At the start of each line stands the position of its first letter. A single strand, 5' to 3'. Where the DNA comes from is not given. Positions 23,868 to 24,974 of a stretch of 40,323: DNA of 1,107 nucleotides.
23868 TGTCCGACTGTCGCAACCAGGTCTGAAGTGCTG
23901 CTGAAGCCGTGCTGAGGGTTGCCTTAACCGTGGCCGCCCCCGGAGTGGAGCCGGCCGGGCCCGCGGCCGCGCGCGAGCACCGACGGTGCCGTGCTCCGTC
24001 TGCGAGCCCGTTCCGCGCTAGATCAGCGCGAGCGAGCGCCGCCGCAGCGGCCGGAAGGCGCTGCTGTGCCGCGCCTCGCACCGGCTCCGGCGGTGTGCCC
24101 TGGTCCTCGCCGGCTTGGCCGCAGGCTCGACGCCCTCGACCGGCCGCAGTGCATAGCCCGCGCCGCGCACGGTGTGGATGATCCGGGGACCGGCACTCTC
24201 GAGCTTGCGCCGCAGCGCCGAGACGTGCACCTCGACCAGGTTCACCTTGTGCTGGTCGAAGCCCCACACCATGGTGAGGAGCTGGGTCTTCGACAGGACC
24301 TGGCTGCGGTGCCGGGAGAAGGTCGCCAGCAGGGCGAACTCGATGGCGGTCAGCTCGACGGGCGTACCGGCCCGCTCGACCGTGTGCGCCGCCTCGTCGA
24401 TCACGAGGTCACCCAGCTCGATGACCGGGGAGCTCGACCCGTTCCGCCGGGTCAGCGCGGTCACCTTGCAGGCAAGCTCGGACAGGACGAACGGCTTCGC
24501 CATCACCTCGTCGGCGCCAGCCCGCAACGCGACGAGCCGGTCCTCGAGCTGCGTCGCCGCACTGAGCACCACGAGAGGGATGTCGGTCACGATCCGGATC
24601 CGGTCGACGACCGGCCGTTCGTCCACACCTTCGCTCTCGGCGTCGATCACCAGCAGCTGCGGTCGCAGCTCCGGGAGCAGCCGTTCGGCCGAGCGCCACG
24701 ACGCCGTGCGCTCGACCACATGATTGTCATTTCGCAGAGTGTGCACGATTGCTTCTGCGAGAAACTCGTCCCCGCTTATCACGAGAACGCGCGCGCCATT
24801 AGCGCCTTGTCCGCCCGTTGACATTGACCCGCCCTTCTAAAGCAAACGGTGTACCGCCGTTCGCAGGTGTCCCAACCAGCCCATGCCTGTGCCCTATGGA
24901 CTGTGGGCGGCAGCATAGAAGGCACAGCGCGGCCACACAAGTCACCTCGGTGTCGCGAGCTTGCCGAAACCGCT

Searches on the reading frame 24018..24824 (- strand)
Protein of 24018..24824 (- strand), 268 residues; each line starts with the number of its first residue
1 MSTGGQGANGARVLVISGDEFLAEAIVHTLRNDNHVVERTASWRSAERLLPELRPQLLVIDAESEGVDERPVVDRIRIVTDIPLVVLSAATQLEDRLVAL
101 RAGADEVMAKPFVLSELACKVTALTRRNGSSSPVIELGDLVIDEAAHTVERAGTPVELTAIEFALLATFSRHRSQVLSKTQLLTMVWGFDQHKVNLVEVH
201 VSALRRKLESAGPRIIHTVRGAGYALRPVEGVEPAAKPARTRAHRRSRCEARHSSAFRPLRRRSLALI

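Call 7: search_protein_families(library=pfam, proteins=[window:24018-24824:-])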
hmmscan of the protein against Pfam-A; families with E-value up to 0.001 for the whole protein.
window:24018-24824:- (268 aa): 2 families
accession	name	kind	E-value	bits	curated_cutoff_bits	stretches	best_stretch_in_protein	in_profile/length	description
PF00486.34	Trans_reg_C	-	1.6e-22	79.8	26.2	1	153-226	1-77/77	Transcriptional regulatory protein, C terminal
PF00072.30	Response_reg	-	2.2e-10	41.1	30.2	1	13-119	1-108/111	Response regulator receiver domain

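Call 12: search_solved_structures(query=window:24018-24824:-, show_alignments=2)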
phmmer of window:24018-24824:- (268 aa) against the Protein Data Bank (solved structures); distinct sequences matched with E-value up to 0.001: 122 (the best 60 are shown).
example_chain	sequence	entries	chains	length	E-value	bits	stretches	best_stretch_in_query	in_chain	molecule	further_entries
1ys6_A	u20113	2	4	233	5.9e-42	147.2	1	7-227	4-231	Transcriptional regulatory protein prrA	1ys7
9ji3_J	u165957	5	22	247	1.9e-33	119.3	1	8-228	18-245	DNA-binding response regulator | Possible two component system response transcriptional positive regulator PhoP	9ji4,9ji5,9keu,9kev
3r0j_A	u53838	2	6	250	2e-33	119.3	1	8-228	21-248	POSSIBLE TWO COMPONENT SYSTEM RESPONSE TRANSCRIPTIONAL POSITIVE REGULATOR PHOP | Response regulator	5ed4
2gwr_A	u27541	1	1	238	5.4e-33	117.9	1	11-228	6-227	DNA-binding response regulator mtrA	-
9ket_J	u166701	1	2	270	6.3e-31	111.1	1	52-228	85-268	Possible two component system response transcriptional positive regulator PhoP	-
4kfc_A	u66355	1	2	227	9.3e-26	94.2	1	11-225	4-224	KDP operon transcriptional regulatory protein KdpE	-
6lgq_D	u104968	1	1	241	1.1e-25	94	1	7-225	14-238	DNA-binding response regulator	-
4kny_A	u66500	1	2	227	1.7e-25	93.3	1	11-225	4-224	KDP operon transcriptional regulatory protein KdpE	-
7lz9_A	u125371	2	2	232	3.4e-25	92.3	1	10-227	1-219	Putative two-component system response regulator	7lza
9dvt_R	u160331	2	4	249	3.9e-24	88.9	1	12-227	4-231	DNA-binding dual master transcriptional regulator RpaA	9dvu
1kgs_A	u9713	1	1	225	4.6e-24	88.6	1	11-227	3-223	DNA BINDING RESPONSE REGULATOR D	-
2oqr_A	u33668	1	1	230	1.7e-23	86.7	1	7-226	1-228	Sensory transduction protein regX3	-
3q9s_A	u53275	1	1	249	9.7e-22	81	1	3-221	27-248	DNA-binding response regulator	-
8jo2_H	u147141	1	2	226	2.9e-21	79.5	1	12-227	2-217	DNA-binding transcriptional regulator BasR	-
4s04_A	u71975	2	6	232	2.9e-21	79.5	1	12-228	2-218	DNA-binding transcriptional regulator BasR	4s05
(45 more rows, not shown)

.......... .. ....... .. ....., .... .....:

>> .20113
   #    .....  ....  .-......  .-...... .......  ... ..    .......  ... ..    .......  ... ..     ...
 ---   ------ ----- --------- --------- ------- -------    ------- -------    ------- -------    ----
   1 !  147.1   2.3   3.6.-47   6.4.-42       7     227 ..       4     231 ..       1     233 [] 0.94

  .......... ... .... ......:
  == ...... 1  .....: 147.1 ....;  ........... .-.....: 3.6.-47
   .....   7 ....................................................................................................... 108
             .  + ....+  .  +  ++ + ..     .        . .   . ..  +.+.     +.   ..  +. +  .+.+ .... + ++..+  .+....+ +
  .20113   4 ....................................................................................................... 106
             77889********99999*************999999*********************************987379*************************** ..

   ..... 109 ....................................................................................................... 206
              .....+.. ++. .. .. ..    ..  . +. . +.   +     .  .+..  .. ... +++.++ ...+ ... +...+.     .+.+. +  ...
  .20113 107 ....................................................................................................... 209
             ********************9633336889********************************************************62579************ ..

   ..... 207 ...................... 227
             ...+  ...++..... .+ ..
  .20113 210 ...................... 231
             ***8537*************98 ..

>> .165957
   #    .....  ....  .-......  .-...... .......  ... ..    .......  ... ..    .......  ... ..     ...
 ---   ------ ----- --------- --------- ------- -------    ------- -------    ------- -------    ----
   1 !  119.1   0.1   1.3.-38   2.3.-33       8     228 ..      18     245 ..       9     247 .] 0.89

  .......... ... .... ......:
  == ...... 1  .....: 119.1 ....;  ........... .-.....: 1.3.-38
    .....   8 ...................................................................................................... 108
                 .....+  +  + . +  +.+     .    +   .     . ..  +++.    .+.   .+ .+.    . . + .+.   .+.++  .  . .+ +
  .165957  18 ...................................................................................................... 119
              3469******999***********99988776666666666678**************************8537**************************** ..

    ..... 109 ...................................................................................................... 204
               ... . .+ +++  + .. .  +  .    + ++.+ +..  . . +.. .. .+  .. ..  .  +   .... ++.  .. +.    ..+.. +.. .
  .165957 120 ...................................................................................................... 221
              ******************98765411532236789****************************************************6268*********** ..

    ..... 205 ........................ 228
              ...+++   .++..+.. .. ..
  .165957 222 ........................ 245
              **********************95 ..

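Call 13: find_related_loci(query=window:24018-24824:-, collection=genome_contigs, flank=10000)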
Query window:24018-24824:- (268 aa) in genome_contigs; peptide patterns used: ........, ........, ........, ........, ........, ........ (x = any residue, [..] = any of these).
307 stretches matched a pattern; 14 encode a relative of the query (tblastn E <= 1e-3); 14 distinct loci.
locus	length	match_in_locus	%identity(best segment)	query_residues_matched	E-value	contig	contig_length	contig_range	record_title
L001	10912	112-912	87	1-267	2e-152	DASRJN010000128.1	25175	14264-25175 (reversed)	MAG TPA_asm: Acidimicrobiales bacterium isolate SMAG_U10137 k141_1434394, whole genome shotgun sequence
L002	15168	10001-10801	83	1-267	2e-143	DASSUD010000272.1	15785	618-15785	MAG TPA_asm: Acidimicrobiales bacterium isolate SMAG_U558 k141_677496, whole genome shotgun sequence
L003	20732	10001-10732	89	12-255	6e-140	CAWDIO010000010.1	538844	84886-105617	MAG: uncultured Acidimicrobiales bacterium isolate MFD04850.bin.2.266 genome assembly, contig: contig_29912, whole genom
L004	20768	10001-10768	73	4-267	2e-124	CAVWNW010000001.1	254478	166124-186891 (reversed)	MAG: uncultured bacterium isolate MFD09267.bin.2.210 genome assembly, contig: contig_100009, whole genome shotgun sequen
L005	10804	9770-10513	75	12-267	3e-115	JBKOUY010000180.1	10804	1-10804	MAG: Actinomycetota bacterium isolate GM_HAYS_MAG_00007 GM_HAYS_000000205466, whole genome shotgun sequence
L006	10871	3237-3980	71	4-259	8e-113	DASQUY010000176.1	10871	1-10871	MAG TPA_asm: Acidimicrobiales bacterium isolate SMAG_U10973 k141_1017067, whole genome shotgun sequence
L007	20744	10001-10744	71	4-259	3e-115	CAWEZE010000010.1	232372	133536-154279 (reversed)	MAG: uncultured bacterium isolate MFD09267.bin.1.261 genome assembly, contig: contig_20596, whole genome shotgun sequenc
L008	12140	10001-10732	35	13-248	3e-34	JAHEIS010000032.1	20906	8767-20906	MAG: Actinomycetes bacterium isolate Ww508 NODE_5597_length_20906_cov_3.493000, whole genome shotgun sequence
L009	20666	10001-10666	33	13-224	2e-29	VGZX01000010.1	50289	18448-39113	MAG: SAR202 cluster bacterium isolate K_Offshore_80m_m2_034 K_Offshore_80m_m2_034_Ga0194132_10001310, whole genome shotg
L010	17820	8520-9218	32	2-230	7e-26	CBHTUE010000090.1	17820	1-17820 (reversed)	MAG TPA_asm: uncultured Phenylobacterium sp. isolate ERR14722429_binner123_Refined_5 genome assembly, contig: ERZ2733682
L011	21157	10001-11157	30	10-227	2e-24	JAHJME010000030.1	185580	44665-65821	MAG: Alphaproteobacteria bacterium isolate Old_saline.mb.25 Old_saline.mb.25_k141_948655, whole genome shotgun sequence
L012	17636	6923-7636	28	9-238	1e-17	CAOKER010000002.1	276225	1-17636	MAG TPA_asm: uncultured Eubacteriales bacterium isolate SRR17622767_bin.71_metawrap_v1.3_MAG genome assembly, contig: NO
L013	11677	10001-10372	32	12-134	8e-6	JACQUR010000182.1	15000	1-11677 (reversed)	MAG: Chloroflexi bacterium isolate NC_groundwater_1442_Ag_S-0.65um_69_44 S_p65_S5_coassembly_k141_1803350, whole genome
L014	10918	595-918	26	13-117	3e-5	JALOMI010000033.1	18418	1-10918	MAG: Cyclobacteriaceae bacterium isolate Prado047 scaffold_2338, whole genome shotgun sequence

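Call 26: find_encoding_contigs(protein=window:24018-24824:-, flank=10000, max_places=6)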
Protein window:24018-24824:- (268 aa): 5 contigs read that carry it; 5 places shown.
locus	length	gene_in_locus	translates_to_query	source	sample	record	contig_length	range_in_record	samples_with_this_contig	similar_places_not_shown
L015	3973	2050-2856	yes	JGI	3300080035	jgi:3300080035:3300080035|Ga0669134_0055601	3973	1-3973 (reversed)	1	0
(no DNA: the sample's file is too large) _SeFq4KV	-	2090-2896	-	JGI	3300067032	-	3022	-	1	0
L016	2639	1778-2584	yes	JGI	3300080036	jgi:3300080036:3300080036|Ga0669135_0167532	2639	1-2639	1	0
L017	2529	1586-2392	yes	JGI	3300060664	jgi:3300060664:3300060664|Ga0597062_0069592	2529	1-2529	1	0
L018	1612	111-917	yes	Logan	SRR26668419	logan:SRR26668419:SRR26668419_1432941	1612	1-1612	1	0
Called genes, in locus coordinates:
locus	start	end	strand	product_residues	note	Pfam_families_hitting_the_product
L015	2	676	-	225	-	?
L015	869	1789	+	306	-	PF20102:DUF6492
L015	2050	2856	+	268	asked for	PF00072:Response_reg, PF00486:Trans_reg_C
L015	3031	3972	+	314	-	?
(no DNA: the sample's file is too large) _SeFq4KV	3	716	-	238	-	?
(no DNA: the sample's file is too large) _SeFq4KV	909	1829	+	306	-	PF20102:DUF6492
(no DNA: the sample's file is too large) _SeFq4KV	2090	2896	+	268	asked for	PF00072:Response_reg, PF00486:Trans_reg_C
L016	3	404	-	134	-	?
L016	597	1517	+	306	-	PF20102:DUF6492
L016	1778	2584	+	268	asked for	PF00072:Response_reg, PF00486:Trans_reg_C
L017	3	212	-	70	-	?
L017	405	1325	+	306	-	PF20102:DUF6492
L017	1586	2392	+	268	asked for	PF00072:Response_reg, PF00486:Trans_reg_C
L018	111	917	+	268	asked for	PF00072:Response_reg, PF00486:Trans_reg_C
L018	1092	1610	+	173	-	?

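Call 27: find_related_loci(query=window:24018-24824:-, collection=metagenome_contigs, flank=10000)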
Query window:24018-24824:- (268 aa) in metagenome_contigs; peptide patterns used: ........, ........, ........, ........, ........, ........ (x = any residue, [..] = any of these).
450 stretches matched a pattern; 33 encode a relative of the query (tblastn E <= 1e-3); 33 distinct loci.
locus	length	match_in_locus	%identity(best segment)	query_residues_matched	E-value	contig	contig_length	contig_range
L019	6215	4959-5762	99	1-268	6e-174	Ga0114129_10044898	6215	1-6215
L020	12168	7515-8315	87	1-267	5e-152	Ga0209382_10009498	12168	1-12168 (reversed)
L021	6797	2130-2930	87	1-267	4e-151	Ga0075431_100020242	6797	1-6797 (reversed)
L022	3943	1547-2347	87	1-267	6e-155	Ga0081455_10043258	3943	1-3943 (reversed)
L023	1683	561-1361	86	1-267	2e-163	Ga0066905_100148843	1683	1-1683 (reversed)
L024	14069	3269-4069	87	1-267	9e-151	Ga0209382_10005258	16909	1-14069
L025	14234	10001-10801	87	1-267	7e-151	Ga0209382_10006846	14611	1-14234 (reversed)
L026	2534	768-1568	87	1-267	1e-159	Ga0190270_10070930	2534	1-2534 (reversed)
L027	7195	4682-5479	86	1-267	3e-148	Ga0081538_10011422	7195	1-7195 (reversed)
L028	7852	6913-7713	87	1-267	7e-147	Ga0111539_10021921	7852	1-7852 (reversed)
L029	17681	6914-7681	73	4-267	2e-124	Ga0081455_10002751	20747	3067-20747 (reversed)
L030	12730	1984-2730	75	11-267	1e-123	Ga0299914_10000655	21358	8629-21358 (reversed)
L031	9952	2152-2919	73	4-267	5e-123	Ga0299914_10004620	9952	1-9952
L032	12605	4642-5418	71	1-267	2e-122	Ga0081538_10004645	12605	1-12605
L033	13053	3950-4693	74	12-267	5e-121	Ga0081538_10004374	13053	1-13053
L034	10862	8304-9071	72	4-267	4e-121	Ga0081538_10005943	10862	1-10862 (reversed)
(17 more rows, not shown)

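Call 36: search_protein_families(library=pfam, proteins=[L004:12765-14126:+, L029:9773-11035:+, L007:345-1799:-, L007:17634-19271:+, L031:5205-6614:-, L034:3960-5369:-, L003:15084-17513:+, L003:13627-14490:-])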
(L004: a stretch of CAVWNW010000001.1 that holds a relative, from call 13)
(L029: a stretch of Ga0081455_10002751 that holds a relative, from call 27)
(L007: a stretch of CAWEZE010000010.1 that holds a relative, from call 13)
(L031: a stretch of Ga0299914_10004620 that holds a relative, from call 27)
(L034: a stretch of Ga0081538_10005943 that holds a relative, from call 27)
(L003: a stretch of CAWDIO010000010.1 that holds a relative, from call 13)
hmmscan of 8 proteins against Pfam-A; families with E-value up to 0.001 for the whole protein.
L004:12765-14126:+ (453 aa): 4 families
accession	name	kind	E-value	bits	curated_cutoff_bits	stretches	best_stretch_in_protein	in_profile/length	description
PF03721.20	UDPG_MGDP_dh_N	-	9.9e-33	113.7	27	1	39-215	2-181/187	UDP-glucose/GDP-mannose dehydrogenase family, NAD binding domain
PF00984.24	UDPG_MGDP_dh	-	7.3e-29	100.2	25.4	1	235-327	1-93/94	UDP-glucose/GDP-mannose dehydrogenase family, central domain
PF03720.21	UDPG_MGDP_dh_C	-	4.8e-17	62.7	30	1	354-443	1-99/103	UDP-glucose/GDP-mannose dehydrogenase family, UDP binding domain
PF03446.21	NAD_binding_2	-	0.00038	20.9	21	1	40-163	2-102/161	NAD binding domain of 6-phosphogluconate dehydrogenase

L029:9773-11035:+ (420 aa): 4 families
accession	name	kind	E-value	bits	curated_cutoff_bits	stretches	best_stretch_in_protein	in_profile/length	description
PF03721.20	UDPG_MGDP_dh_N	-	2.4e-32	112.5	27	1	6-182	2-181/187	UDP-glucose/GDP-mannose dehydrogenase family, NAD binding domain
PF00984.24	UDPG_MGDP_dh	-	6.4e-29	100.4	25.4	1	202-294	1-93/94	UDP-glucose/GDP-mannose dehydrogenase family, central domain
PF03720.21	UDPG_MGDP_dh_C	-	2.3e-17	63.7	30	1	321-410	1-99/103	UDP-glucose/GDP-mannose dehydrogenase family, UDP binding domain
PF03446.21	NAD_binding_2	-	0.00055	20.4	21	0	7-129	2-101/161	NAD binding domain of 6-phosphogluconate dehydrogenase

L007:345-1799:- (484 aa): 2 families
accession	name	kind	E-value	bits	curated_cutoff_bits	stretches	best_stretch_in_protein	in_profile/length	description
PF13440.11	Polysacc_synt_3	-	1.4e-60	205.5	23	1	21-311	1-292/293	Polysaccharide biosynthesis protein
PF01943.22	Polysacc_synt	-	6.5e-24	85.3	28.2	1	11-262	15-273/274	Polysaccharide biosynthesis protein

L007:17634-19271:+ (545 aa): 2 families
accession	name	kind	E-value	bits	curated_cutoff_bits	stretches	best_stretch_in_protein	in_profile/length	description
PF02397.22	Bac_transf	-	5.5e-62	208.9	27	1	326-512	1-177/179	Bacterial sugar transferase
PF13727.12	CoA_binding_3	-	2.6e-10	41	25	1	116-289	3-174/175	CoA-binding domain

L031:5205-6614:- (469 aa): 3 families
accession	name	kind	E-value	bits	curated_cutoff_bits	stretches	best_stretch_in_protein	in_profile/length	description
PF03721.20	UDPG_MGDP_dh_N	-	1.5e-47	162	27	1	33-219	2-185/187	UDP-glucose/GDP-mannose dehydrogenase family, NAD binding domain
PF00984.24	UDPG_MGDP_dh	-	5.8e-28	97.3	25.4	1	236-329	2-93/94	UDP-glucose/GDP-mannose dehydrogenase family, central domain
PF03720.21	UDPG_MGDP_dh_C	-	3.7e-13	50.2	30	1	349-448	2-96/103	UDP-glucose/GDP-mannose dehydrogenase family, UDP binding domain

L034:3960-5369:- (469 aa): 3 families
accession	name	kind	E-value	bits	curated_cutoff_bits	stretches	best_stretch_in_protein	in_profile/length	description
PF03721.20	UDPG_MGDP_dh_N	-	6.4e-48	163.2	27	1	33-220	2-186/187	UDP-glucose/GDP-mannose dehydrogenase family, NAD binding domain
PF00984.24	UDPG_MGDP_dh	-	5e-28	97.5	25.4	1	237-329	3-93/94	UDP-glucose/GDP-mannose dehydrogenase family, central domain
PF03720.21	UDPG_MGDP_dh_C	-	3.2e-13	50.4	30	1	349-431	2-74/103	UDP-glucose/GDP-mannose dehydrogenase family, UDP binding domain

L003:15084-17513:+ (809 aa): 5 families
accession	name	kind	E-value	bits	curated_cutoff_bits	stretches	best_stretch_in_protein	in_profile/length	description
PF00501.34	AMP-binding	-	1.6e-34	119.8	29.9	1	46-220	198-384/384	AMP-binding enzyme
PF02784.22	Orn_Arg_deC_N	-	5.2e-34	118.2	23.4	1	440-689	2-247/247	Pyridoxal-dependent decarboxylase, pyridoxal binding domain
PF00278.28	Orn_DAP_Arg_deC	-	1e-16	61.4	23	1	605-787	5-95/95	Pyridoxal-dependent decarboxylase, C-terminal sheet domain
PF13193.12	AMP-binding_C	-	9.1e-11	43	24.5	1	282-357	1-76/76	AMP-binding enzyme C-terminal domain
PF01168.26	Ala_racemase_N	-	0.00047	20.4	24.1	1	438-640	2-195/220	Alanine racemase, N-terminal domain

L003:13627-14490:- (287 aa): 0 families

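Call 59: search_protein_families(library=ncbifam, proteins=[window:24018-24824:-])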
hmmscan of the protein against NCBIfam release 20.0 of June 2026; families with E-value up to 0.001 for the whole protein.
window:24018-24824:- (268 aa): 45 families (the best 25 are shown)
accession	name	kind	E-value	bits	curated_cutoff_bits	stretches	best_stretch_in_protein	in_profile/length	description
NF040689.1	MtrAB_MtrA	equivalog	5.3e-44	150.2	300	1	13-225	1-217/219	MtrAB system response regulator MtrA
TIGR02154.1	PhoB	equivalog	4.1e-40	137.5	296.2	1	11-226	3-225/226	phosphate regulon transcriptional regulator PhoB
NF045914.1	RespRegNblR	equivalog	4.4e-34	118.1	300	1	11-227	7-226/228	response regulator transcription factor NblR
NF045944.1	ResRegRpaBCyano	equivalog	2.3e-33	115.5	330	1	37-226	24-227/229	response regulator transcription factor RpaB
NF041733.1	resp_reg_CseB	equivalog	1.7e-32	112.6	350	1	12-227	2-227/228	two-component system response regulator CseB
TIGR01387.1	cztR_silR_copR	subfamily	2.5e-32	112.3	279.2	1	13-226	1-218/218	heavy metal response regulator transcription factor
NF041734.1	resp_reg_RppA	equivalog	3.9e-32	111.5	250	1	12-227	2-228/229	two-component system response regulator RppA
NF007928.2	PRK10643.1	equivalog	5.4e-32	111.2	330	1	12-226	2-216/216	two-component system response regulator PmrA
NF008296.0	PRK11083.1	equivalog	5.7e-32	111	273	1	11-228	4-227/228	two-component system response regulator CreB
NF045991.1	RespRegCtrARhodob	equivalog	8e-31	107.5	350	1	12-227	2-222/224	response regulator transcription factor CtrA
NF040534.1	resp_reg_YycF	equivalog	1e-29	103.5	340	1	12-227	2-228/231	response regulator YycF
NF007546.0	PRK10161.1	equivalog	3.9e-29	101.8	471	1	12-225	4-224/229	phosphate response regulator transcription factor PhoB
NF012023.0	PRK15479.1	equivalog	8.3e-28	97.4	337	1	12-227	2-218/224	transcriptional regulator TctD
NF007005.1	PRK09468.1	equivalog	2.4e-27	95.9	331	1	10-228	3-233/237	osmolarity response regulator transcription factor OmpR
NF007820.0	PRK10529.1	equivalog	3.1e-27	95.4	325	1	54-224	45-221/225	two-component system response regulator KdpE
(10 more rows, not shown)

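Call 64: search_protein_families(library=pfam, proteins=[L033:136-1152:+, L033:1808-2539:+, L033:2820-3668:+, L033:4812-6434:+, L033:6435-8159:+, L033:8018-9493:+, L033:9259-10452:+, L033:10734-12248:+])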
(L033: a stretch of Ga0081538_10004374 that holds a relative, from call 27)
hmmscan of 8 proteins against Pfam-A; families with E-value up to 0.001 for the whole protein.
L033:136-1152:+ (338 aa): 2 families
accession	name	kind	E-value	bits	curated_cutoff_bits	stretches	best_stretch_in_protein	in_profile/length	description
PF13229.12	Beta_helix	-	2.3e-14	53.8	25.9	1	134-273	20-142/158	Right handed beta helix region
PF05048.19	NosD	-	1.6e-07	31.4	23.6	1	180-273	48-176/212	Periplasmic copper-binding protein (NosD)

L033:1808-2539:+ (243 aa): 0 families

L033:2820-3668:+ (282 aa): 1 family
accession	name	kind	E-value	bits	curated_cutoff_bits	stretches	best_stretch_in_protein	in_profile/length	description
PF00589.27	Phage_integrase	-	6.1e-07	29.8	27.1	1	170-253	5-86/172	Phage integrase family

L033:4812-6434:+ (540 aa): 3 families
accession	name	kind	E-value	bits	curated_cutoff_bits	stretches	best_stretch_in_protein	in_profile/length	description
PF13614.12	AAA_31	-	4.2e-05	24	27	0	338-385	4-50/177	AAA domain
PF02706.20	Wzz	-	0.00041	21.1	25.5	1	23-105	8-88/91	Chain length determinant protein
PF01656.29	CbiA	-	0.00061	20.2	25.4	0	339-447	2-54/125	CobQ/CobB/MinD/ParA nucleotide binding domain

L033:6435-8159:+ (574 aa): 2 families
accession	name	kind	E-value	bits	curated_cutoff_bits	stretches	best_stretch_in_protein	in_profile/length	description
PF13440.11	Polysacc_synt_3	-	1e-61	209.2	23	1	66-355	2-289/293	Polysaccharide biosynthesis protein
PF01943.22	Polysacc_synt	-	4.7e-15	56.2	28.2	1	46-310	4-274/274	Polysaccharide biosynthesis protein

L033:8018-9493:+ (491 aa): 1 family
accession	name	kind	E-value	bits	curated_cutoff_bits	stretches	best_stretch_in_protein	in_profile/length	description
PF04932.20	Wzy_C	-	4.3e-13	49.7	31.7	1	268-404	4-149/149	O-Antigen ligase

L033:9259-10452:+ (397 aa): 4 families
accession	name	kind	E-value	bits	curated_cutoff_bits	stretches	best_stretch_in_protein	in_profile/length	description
PF00535.33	Glycos_transf_2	-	1e-31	110.6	23.3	1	98-223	1-127/168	Glycosyl transferase family 2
PF13641.12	Glyco_tranf_2_3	-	9.2e-19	68.8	27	1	94-305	1-223/230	Glycosyltransferase like family 2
PF10111.15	Glyco_tranf_2_2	-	3.6e-08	33.7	27.3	1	98-199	1-104/276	Glycosyltransferase like family 2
PF13632.12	Glyco_trans_2_3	-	1.5e-07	31.9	27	1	184-313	6-143/198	Glycosyl transferase family group 2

L033:10734-12248:+ (504 aa): 2 families
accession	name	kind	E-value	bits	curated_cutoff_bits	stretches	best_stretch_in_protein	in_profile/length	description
PF02397.22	Bac_transf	-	4.6e-60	202.6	27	1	319-498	1-178/179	Bacterial sugar transferase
PF13727.12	CoA_binding_3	-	2.2e-13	51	25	1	123-282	15-174/175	CoA-binding domain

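Call 74: find_homologous_proteins(query=window:24018-24824:-, max_evalue=1e-30)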
Query window:24018-24824:- (268 aa): 1870 proteins with E <= 1e-30 among 8000 candidates; the best 120 are listed.
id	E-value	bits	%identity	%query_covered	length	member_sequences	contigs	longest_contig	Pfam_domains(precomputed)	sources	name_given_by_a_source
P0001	3.2e-162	556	99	100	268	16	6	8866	PF00486.35,PF00072.31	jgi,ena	-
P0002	1.4e-147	508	90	100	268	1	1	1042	PF00486.35,PF00072.31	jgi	jgi:two-component system OmpR family response regulator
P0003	2.8e-144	497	88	100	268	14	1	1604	PF00486.35,PF00072.31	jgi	-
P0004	1.3e-143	495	87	100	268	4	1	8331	PF00486.35,PF00072.31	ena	-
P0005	1.6e-142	491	86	100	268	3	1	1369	PF00486.35,PF00072.31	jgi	jgi:two-component system, OmpR family, response regulator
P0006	3.6e-142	490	87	100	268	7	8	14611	PF00486.35,PF00072.31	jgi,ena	-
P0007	6.3e-142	489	87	100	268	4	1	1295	PF00486.35,PF00072.31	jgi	jgi:two-component system OmpR family response regulator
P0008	8.3e-142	489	87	100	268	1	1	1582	PF00486.35,PF00072.31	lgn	-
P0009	2.4e-141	487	87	100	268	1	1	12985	PF00486.35,PF00072.31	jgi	jgi:DNA-binding response OmpR family regulator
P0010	7.0e-141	486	87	100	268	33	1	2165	PF00486.35,PF00072.31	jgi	jgi:DNA-binding response OmpR family regulator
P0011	8.4e-140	482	85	100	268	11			PF00486.35,PF00072.31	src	-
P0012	3.9e-138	477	84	99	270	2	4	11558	PF00486.35,PF00072.31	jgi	jgi:two-component system OmpR family response regulator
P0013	1.4e-135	469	84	100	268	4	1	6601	PF00486.35,PF00072.31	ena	-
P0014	9.0e-131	453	83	97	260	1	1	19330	PF00486.35,PF00072.31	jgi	jgi:DNA-binding response OmpR family regulator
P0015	2.7e-126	438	82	100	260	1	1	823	PF00486.35,PF00072.31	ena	-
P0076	1.8e-92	327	68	82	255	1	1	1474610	PF00486.35,PF00072.31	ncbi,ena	-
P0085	1.8e-87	311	63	92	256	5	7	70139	PF00486.35,PF00072.31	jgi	jgi:DNA-binding response OmpR family regulator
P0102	1.2e-71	259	58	83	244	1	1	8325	PF00486.35,PF00072.31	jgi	jgi:DNA-binding response OmpR family regulator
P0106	5.9e-70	254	57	84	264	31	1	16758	PF00486.35,PF00072.31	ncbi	-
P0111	9.5e-67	243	56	84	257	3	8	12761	PF00486.35,PF00072.31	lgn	-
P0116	5.6e-65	237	50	86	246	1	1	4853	PF00486.35,PF00072.31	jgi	jgi:DNA-binding response OmpR family regulator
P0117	1.9e-64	236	60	74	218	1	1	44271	PF00486.35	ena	-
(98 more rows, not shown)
